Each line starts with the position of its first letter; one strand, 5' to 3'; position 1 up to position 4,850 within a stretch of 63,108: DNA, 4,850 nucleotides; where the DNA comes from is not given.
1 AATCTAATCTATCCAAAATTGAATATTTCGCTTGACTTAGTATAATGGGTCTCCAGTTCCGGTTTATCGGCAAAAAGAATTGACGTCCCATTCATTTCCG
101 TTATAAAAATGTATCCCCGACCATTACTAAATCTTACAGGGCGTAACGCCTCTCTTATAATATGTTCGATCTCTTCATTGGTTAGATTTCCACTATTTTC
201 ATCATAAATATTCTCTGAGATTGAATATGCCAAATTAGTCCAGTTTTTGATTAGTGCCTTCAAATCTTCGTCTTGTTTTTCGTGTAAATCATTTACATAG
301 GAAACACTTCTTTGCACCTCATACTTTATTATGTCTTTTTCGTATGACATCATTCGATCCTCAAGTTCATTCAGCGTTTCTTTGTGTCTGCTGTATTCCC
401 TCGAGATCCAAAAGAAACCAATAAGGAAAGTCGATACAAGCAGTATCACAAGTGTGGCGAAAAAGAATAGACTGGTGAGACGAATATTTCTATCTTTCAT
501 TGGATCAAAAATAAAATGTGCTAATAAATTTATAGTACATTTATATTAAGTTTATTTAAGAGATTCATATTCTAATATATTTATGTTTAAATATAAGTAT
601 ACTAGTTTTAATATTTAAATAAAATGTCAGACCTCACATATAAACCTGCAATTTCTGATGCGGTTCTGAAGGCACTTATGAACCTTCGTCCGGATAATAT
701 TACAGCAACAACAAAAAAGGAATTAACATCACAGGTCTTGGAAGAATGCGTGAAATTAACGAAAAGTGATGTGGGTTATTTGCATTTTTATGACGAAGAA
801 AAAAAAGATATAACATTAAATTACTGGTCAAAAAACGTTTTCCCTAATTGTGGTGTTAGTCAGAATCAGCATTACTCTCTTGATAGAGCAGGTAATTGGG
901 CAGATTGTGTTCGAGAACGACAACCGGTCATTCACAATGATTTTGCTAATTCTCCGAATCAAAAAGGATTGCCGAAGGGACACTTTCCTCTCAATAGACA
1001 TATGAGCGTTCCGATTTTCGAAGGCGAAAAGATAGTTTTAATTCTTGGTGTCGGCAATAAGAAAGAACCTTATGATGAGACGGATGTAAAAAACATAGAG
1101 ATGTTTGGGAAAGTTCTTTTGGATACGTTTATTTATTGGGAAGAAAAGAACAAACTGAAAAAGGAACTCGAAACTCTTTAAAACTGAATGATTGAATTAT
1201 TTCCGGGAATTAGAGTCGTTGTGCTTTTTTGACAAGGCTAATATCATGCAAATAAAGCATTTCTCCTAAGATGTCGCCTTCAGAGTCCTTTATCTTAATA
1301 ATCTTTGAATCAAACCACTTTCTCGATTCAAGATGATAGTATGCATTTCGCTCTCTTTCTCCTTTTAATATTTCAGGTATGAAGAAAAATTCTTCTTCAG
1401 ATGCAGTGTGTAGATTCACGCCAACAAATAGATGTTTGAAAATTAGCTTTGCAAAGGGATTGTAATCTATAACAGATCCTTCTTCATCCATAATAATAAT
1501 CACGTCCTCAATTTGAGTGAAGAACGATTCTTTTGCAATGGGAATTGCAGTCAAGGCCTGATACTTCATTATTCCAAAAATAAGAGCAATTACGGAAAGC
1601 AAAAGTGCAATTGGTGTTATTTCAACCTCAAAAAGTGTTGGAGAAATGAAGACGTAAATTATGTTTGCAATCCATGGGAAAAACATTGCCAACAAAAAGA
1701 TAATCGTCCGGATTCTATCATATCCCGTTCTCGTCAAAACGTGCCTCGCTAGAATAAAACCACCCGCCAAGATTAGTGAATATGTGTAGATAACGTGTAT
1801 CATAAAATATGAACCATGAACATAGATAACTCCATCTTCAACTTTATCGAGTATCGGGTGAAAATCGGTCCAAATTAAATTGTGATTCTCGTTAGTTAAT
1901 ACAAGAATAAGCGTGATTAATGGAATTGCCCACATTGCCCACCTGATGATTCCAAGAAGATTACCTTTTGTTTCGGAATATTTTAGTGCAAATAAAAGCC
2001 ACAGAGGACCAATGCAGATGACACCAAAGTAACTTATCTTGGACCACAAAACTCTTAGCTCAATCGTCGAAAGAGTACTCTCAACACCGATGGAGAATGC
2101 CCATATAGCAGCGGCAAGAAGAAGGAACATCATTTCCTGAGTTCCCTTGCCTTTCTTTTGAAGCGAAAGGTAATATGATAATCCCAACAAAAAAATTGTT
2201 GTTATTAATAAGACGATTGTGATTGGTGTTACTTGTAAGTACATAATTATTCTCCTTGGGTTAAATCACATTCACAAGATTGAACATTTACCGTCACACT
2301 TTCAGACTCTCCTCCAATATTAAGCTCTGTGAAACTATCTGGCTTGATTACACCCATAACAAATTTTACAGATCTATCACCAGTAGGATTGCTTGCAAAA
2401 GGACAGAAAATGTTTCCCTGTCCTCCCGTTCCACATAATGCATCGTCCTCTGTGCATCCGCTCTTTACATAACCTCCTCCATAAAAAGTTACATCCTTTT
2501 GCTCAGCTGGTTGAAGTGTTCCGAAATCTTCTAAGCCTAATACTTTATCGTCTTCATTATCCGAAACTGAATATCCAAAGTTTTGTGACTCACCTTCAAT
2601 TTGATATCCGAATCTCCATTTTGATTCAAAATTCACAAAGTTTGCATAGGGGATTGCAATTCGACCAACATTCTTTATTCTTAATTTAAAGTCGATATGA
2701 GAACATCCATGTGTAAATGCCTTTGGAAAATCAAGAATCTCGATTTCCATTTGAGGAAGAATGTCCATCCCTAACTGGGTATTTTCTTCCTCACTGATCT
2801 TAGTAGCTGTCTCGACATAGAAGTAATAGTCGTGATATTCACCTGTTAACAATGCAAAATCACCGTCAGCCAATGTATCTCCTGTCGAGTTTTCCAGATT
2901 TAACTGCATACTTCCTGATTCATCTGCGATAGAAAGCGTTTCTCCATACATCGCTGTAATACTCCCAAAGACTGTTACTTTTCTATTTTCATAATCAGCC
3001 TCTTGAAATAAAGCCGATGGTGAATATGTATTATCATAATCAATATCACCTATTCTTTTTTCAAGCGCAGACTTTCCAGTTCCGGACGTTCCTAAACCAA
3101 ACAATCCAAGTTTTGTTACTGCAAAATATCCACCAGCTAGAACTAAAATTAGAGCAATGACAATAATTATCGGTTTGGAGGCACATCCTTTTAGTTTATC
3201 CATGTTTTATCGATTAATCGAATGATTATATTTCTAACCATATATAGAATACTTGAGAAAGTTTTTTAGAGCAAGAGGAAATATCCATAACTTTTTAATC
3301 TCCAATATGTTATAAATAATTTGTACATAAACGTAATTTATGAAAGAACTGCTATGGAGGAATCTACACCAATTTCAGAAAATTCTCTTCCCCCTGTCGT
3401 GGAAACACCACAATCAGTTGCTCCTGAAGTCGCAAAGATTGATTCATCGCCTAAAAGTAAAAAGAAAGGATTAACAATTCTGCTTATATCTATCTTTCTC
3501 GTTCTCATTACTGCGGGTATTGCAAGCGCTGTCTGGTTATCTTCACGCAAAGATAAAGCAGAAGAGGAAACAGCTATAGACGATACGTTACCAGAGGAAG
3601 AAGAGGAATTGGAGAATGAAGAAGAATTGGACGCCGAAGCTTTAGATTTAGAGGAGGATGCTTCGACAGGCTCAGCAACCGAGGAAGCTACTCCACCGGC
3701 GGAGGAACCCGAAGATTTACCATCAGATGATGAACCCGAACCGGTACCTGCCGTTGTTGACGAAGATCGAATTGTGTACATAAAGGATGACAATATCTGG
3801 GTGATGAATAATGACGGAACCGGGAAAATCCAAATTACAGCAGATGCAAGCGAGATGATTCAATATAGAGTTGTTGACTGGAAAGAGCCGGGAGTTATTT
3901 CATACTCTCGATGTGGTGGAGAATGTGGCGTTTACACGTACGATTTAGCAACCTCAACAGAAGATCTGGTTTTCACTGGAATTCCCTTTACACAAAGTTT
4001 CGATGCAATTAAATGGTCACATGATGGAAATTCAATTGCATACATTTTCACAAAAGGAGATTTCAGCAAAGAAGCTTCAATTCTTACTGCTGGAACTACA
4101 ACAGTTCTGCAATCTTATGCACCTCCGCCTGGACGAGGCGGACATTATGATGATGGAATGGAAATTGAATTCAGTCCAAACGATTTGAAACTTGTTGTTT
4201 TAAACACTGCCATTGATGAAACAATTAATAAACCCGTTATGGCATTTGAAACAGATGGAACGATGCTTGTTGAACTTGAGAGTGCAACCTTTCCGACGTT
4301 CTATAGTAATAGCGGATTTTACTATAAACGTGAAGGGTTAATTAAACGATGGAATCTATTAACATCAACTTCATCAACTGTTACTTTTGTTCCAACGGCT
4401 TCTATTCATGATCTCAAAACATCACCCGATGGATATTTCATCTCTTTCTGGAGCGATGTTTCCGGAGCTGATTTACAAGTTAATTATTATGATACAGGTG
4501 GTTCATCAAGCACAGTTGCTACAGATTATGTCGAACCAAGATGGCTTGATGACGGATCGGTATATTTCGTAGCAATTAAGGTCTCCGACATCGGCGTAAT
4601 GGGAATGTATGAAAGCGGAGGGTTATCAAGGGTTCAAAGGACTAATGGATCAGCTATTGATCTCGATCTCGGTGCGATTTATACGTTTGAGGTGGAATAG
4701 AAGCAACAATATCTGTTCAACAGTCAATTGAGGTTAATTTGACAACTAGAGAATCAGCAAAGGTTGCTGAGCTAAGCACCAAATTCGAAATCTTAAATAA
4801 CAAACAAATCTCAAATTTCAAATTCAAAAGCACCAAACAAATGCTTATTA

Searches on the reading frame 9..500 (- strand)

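Call 79: search_protein_families(library=pfam, proteins=[window:9-500:-], max_evalue=0.0001)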
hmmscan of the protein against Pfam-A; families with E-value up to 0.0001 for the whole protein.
window:9-500:- (163 aa): 2 families
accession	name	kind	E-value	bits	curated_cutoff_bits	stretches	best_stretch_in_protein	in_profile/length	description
PF08269.17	dCache_2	-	3.3e-24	86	26.5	1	36-152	2-118/298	Cache domain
PF17200.10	sCache_2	-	3e-07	31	25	1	82-150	7-76/155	Single Cache domain 2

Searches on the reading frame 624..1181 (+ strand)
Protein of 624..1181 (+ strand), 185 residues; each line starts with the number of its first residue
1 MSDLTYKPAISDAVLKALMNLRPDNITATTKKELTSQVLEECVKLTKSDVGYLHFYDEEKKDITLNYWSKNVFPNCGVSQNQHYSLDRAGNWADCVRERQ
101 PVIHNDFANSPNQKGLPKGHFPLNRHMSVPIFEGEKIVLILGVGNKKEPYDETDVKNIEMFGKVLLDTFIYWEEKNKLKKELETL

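Call 79: search_protein_families(library=pfam, proteins=[window:624-1181:+], max_evalue=0.0001)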
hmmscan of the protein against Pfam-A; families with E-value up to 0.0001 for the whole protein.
window:624-1181:+ (185 aa): 2 families
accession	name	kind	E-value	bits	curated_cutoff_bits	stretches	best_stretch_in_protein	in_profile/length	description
PF13185.12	GAF_2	-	8e-26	91.3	28.6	1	29-161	2-127/136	GAF domain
PF01590.32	GAF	-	2e-05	25.6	22.4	1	33-162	4-126/133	GAF domain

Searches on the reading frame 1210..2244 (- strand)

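Call 79: search_protein_families(library=pfam, proteins=[window:1210-2244:-], max_evalue=0.0001)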
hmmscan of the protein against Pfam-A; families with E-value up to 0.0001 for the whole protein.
window:1210-2244:- (344 aa): 1 family
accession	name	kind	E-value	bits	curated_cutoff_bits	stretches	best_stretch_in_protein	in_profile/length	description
PF16927.11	HisKA_7TM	-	8.7e-48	163.5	28.6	1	12-235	2-224/224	N-terminal 7TM region of histidine kinase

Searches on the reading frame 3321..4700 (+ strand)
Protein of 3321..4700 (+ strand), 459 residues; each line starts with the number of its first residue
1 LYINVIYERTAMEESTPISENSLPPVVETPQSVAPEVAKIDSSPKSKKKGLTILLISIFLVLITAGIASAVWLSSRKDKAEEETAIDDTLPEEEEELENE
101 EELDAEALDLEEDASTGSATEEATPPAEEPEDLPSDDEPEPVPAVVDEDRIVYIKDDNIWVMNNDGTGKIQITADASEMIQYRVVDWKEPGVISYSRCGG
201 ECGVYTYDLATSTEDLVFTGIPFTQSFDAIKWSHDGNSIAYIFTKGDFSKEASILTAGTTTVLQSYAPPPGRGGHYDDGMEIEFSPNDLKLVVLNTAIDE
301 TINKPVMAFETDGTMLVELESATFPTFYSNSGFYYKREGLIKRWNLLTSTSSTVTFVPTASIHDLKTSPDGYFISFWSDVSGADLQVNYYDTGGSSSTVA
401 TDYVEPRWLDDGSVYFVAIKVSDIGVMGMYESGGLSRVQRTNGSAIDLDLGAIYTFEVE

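Call 79: search_protein_families(library=pfam, proteins=[window:3321-4700:+], max_evalue=0.0001)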
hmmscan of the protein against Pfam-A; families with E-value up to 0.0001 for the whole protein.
window:3321-4700:+ (459 aa): 1 family
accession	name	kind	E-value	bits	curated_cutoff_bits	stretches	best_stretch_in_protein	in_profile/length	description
PF00930.27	DPPIV_N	-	4.5e-06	26.1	22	0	146-187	52-93/354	Dipeptidyl peptidase IV (DPP IV) N-terminal region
